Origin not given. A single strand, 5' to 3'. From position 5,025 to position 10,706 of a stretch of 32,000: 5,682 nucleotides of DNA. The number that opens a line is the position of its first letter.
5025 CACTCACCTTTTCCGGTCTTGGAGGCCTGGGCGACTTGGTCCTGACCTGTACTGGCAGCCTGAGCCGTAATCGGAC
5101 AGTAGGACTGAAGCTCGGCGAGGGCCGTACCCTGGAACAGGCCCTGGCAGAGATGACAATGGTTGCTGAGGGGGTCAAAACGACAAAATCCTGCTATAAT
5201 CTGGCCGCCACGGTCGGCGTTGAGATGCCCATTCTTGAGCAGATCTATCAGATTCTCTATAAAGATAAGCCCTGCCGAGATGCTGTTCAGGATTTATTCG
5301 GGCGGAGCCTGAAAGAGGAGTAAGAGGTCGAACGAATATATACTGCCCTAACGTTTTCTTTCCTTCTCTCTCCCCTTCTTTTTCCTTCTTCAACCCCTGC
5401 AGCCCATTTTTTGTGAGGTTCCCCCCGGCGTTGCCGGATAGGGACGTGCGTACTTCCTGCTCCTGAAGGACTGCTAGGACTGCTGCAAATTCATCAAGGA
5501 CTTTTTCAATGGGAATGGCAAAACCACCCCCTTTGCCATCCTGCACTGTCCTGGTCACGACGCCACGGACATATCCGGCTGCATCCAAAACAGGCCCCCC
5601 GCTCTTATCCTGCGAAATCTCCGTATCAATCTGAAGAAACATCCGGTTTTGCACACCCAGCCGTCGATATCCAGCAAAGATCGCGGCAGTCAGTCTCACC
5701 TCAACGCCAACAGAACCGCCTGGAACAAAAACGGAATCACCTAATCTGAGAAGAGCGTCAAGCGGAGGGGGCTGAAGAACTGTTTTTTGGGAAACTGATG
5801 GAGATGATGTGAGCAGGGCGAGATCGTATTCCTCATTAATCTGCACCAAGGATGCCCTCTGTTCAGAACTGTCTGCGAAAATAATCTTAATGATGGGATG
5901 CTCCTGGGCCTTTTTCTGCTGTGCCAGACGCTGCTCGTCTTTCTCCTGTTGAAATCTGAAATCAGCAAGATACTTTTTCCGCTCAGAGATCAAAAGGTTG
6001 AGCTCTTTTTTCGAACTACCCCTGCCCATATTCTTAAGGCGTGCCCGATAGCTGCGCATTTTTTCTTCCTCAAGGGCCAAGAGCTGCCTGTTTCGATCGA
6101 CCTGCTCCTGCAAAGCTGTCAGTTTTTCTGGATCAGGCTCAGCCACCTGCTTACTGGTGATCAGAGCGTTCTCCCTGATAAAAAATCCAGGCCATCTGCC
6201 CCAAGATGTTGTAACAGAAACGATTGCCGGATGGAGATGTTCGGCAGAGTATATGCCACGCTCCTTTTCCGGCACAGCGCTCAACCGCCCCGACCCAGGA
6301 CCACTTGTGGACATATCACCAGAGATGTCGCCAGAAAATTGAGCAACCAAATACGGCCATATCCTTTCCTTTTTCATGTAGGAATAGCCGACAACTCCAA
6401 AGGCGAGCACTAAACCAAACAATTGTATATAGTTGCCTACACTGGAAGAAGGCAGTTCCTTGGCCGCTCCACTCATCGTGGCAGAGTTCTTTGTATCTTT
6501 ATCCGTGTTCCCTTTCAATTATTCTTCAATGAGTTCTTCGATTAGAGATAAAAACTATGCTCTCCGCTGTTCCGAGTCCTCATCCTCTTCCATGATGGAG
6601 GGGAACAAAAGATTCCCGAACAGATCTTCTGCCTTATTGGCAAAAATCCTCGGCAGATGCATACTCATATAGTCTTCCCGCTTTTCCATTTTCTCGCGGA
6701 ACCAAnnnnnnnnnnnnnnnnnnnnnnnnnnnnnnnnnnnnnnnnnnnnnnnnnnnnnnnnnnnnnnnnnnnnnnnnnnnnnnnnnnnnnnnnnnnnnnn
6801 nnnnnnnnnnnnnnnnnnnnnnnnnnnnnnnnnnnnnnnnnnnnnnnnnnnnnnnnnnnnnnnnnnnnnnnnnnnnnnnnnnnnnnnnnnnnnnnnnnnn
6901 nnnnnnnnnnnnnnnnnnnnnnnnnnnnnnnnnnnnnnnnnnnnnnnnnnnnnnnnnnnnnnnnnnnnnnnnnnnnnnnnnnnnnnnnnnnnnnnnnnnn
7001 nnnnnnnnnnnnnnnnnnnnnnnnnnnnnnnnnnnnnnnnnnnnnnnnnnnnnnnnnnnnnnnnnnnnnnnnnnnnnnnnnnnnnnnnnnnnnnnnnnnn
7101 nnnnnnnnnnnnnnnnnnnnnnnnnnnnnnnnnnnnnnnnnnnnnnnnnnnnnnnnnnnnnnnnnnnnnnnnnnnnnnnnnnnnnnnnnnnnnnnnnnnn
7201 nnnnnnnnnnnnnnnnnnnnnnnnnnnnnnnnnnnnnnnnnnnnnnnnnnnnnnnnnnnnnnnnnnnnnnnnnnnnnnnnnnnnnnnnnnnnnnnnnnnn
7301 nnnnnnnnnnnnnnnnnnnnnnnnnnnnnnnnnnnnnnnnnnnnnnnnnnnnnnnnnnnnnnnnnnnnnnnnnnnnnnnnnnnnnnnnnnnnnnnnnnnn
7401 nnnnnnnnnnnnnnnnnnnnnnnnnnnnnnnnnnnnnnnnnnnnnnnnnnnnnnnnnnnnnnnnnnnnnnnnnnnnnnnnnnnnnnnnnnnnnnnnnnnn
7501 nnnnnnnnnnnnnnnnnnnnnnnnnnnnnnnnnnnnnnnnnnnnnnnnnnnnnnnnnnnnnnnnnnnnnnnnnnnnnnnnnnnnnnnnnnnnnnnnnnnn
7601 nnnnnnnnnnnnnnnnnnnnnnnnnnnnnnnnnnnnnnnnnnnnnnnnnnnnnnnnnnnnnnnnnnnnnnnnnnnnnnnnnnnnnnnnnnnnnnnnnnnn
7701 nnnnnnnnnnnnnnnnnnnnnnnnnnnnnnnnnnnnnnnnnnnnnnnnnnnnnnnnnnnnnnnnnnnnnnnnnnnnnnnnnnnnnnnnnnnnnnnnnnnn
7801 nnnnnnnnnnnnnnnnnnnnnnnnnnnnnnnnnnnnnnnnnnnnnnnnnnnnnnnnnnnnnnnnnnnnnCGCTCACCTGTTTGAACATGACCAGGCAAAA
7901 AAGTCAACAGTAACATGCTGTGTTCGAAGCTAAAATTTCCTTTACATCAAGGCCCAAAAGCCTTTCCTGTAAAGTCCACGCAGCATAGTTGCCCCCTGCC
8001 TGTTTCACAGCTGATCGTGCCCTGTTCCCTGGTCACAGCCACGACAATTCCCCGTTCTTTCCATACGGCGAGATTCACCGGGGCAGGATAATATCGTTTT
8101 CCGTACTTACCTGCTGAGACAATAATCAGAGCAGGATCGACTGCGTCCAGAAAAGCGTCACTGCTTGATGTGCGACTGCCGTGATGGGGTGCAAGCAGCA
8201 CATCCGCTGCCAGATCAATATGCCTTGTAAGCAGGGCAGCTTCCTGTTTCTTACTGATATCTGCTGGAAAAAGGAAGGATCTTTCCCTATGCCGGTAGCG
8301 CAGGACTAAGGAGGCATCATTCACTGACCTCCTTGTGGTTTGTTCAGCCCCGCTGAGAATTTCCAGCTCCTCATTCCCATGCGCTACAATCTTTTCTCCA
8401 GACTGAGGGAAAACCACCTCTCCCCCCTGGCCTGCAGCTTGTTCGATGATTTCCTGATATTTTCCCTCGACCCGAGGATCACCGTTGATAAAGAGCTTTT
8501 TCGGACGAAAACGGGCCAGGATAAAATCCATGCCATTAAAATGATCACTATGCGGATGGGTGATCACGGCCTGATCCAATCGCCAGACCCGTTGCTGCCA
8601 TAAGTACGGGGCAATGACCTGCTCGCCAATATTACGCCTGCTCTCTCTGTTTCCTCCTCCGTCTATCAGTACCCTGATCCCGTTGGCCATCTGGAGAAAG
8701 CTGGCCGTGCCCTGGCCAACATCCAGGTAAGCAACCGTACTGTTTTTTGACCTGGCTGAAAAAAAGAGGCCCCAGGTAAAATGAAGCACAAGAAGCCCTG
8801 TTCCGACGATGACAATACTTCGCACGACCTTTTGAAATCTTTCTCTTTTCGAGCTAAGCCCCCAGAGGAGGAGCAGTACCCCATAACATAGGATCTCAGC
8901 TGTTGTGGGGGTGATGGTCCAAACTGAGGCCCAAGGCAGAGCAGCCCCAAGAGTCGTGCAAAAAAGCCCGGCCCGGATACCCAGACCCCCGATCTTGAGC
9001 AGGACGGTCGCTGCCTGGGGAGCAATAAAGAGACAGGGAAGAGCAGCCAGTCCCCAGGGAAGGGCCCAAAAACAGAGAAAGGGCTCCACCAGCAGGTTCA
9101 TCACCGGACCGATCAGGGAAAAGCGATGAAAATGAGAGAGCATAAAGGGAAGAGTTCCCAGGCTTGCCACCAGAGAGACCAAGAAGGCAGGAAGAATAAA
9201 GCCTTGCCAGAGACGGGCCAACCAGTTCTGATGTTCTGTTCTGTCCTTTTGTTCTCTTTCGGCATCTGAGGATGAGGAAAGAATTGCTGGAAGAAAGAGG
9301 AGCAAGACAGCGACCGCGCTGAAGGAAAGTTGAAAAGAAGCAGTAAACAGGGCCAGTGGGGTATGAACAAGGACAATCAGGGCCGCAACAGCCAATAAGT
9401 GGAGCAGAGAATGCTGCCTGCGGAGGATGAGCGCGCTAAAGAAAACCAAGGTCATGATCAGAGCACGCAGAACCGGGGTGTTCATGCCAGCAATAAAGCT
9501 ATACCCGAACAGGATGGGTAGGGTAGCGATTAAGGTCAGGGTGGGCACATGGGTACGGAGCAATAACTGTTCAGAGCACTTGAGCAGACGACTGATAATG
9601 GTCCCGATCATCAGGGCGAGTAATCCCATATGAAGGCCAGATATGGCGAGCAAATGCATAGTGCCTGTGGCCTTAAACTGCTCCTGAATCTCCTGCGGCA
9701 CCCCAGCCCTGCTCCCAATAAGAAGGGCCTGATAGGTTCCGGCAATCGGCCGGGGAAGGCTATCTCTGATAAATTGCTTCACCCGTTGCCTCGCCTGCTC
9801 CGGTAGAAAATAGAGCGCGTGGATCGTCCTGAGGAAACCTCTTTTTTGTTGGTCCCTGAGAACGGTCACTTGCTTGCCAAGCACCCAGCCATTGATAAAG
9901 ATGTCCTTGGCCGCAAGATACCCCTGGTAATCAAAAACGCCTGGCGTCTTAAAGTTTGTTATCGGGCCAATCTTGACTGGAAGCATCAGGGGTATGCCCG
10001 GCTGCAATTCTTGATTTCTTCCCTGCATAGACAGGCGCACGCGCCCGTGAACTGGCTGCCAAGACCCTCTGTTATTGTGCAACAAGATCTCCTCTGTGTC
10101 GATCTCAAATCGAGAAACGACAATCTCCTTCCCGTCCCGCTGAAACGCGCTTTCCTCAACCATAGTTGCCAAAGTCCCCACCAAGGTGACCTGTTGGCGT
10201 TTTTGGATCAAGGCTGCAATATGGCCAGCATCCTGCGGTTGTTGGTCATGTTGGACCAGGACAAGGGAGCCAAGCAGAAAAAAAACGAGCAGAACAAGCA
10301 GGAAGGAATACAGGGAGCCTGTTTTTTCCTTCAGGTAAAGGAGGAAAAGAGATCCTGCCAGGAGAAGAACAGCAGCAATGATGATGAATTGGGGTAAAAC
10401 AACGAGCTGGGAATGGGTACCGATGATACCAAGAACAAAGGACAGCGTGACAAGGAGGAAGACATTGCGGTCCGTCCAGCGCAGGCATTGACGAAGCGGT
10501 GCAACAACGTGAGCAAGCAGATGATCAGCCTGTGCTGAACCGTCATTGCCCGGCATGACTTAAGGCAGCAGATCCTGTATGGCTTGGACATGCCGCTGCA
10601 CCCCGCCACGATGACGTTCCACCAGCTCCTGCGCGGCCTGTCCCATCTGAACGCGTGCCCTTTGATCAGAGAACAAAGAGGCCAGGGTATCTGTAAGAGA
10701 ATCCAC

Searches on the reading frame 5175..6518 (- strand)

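Call 36: search_protein_families(library=pfam, proteins=[window:5175-6518:-], max_evalue=0.00001)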
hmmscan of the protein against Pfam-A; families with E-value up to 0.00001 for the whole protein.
window:5175-6518:- (447 aa): 1 family
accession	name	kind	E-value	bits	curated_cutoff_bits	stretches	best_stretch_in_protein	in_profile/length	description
PF13365.12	Trypsin_2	-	2e-11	45.2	27.6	1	208-320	29-144/144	Trypsin-like peptidase domain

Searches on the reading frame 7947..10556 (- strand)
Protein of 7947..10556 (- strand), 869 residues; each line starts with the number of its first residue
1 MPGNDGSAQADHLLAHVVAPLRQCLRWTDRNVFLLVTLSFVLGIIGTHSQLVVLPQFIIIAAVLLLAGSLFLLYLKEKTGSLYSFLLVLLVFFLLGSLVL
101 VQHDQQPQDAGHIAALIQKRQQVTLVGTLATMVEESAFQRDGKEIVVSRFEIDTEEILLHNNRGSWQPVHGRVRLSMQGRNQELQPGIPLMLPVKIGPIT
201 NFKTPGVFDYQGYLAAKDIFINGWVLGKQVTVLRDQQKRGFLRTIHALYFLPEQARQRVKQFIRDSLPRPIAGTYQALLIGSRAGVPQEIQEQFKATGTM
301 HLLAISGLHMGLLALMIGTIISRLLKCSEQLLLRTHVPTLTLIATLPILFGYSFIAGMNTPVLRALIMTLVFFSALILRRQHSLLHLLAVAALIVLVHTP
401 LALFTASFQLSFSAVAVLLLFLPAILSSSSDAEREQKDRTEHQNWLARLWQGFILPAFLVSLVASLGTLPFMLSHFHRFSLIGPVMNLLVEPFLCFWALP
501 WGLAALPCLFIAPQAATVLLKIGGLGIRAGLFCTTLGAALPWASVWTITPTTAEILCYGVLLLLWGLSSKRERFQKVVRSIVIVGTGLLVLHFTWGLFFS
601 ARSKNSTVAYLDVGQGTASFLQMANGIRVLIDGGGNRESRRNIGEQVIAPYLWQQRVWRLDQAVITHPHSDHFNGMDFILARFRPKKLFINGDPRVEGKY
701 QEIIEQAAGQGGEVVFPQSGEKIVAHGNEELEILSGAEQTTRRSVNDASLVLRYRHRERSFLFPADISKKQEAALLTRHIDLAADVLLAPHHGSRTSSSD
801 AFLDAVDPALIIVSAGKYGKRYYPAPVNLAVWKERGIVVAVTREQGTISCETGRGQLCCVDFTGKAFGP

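Call 36: search_protein_families(library=pfam, proteins=[window:7947-10556:-], max_evalue=0.00001)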
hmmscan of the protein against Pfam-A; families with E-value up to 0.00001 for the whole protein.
window:7947-10556:- (869 aa): 3 families
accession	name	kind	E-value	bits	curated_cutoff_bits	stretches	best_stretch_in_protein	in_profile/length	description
PF03772.21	Competence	-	2.8e-60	204.4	23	1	278-569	1-267/270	Competence protein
PF13567.11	DUF4131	-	9.4e-25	87.7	31.6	1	54-229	3-163/165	Domain of unknown function (DUF4131)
PF00753.33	Lactamase_B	-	1.9e-12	48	22.7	1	612-807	2-186/196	Metallo-beta-lactamase superfamily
